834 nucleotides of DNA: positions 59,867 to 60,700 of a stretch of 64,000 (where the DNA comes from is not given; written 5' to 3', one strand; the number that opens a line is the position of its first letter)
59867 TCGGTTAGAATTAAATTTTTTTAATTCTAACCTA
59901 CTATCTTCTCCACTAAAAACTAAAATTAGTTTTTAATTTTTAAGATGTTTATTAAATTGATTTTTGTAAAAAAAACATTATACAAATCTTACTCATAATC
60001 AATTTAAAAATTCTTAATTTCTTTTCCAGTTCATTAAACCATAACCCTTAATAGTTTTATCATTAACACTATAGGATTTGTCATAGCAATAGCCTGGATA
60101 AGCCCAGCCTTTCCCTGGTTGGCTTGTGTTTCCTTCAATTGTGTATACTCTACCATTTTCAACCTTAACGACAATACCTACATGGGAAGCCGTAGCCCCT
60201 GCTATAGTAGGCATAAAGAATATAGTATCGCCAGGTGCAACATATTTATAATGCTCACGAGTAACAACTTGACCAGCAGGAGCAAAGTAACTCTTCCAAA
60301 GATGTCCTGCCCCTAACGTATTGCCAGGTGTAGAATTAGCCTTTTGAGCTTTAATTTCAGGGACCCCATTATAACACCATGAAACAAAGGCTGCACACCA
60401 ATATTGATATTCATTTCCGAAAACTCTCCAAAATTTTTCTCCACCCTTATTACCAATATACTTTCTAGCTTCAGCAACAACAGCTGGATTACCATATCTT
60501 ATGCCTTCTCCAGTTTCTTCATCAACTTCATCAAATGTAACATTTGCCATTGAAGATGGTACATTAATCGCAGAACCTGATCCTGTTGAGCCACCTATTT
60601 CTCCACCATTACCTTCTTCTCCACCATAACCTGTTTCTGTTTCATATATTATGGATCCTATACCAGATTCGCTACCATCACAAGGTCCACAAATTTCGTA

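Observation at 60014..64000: GLUG beta-helix protein fused to a C-terminal CHAP peptidoglycan hydrolase domain (N-terminus outside the window)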

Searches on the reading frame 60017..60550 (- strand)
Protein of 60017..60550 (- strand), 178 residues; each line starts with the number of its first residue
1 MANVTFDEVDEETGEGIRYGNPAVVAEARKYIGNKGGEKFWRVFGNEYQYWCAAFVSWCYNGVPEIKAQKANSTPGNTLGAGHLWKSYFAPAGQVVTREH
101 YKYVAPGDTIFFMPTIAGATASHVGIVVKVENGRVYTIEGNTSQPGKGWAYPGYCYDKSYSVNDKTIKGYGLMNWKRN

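Call 26: search_solved_structures(query=window:60017-60550:-, max_evalue=0.01, show_alignments=2)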
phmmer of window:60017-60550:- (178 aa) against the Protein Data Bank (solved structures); distinct sequences matched with E-value up to 0.01: 0.

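Call 63: search_dna_similar(query=window:60017-60550:-, collection=plasmids, mode=protein, max_rows=12)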
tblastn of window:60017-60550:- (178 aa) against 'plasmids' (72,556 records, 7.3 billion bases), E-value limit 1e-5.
Records with a match: 6; places in all: 7; records where one place covers at least 80% of the query: 4.
Best place of each record, by identity: <60% 6.
By first word of the organism name: Subdoligranulum 2; Monoglobus 1; Pusillibacter 1; Oscillibacter 1; Vagococcus 1.
By predicted mobility (MOB-suite, as given by PLSDB): non-mobilizable 3; conjugative 2; mobilizable 1.
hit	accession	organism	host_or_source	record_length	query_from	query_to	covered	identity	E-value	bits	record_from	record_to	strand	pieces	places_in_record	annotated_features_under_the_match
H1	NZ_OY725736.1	Monoglobus pectinilyticus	-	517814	16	175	90%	43.5%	3e-23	102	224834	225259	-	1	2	CHAP domain-containing protein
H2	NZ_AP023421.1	Pusillibacter faecalis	Homo sapiens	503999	16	175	90%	42.9%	9e-23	100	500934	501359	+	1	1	CHAP domain-containing protein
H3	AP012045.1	Oscillibacter valericigenes Sjm18-20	-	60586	16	175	90%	33.5%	2e-14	77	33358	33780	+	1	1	hypothetical protein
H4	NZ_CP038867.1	Vagococcus xieshaowenii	pure culture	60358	14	178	93%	30.4%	7e-9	61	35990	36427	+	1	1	lysozyme family protein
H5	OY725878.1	Subdoligranulum variabile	-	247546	16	152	77%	35.4%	2e-9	62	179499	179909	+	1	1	record has no annotation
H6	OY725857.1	Subdoligranulum variabile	-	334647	16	152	77%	35.1%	4e-13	73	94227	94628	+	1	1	none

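Call 64: search_dna_similar(query=window:60017-60550:-, collection=phages, mode=protein, max_rows=12)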
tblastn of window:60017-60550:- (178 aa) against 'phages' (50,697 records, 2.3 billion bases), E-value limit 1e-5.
Records with a match: 5; places in all: 5; records where one place covers at least 80% of the query: 4.
Best place of each record, by identity: <60% 5.
By first word of the organism name: Bacteriophage 5.
By host as written in the record: - 5.
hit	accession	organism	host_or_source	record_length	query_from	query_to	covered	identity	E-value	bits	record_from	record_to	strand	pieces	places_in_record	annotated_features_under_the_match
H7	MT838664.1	Bacteriophage sp.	human fecal samples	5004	24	177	87%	36.3%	3e-12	69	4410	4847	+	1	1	record has no annotation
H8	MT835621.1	Bacteriophage sp.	human fecal samples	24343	20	172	86%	35.7%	3e-14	75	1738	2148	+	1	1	record has no annotation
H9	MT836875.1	Bacteriophage sp.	human fecal samples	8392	20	172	86%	34.2%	2e-6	52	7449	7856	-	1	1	record has no annotation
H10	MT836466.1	Bacteriophage sp.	human fecal samples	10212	19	174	88%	32.7%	2e-14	76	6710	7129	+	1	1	record has no annotation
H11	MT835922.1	Bacteriophage sp.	human fecal samples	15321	51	171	68%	35.8%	7e-10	62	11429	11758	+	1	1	record has no annotation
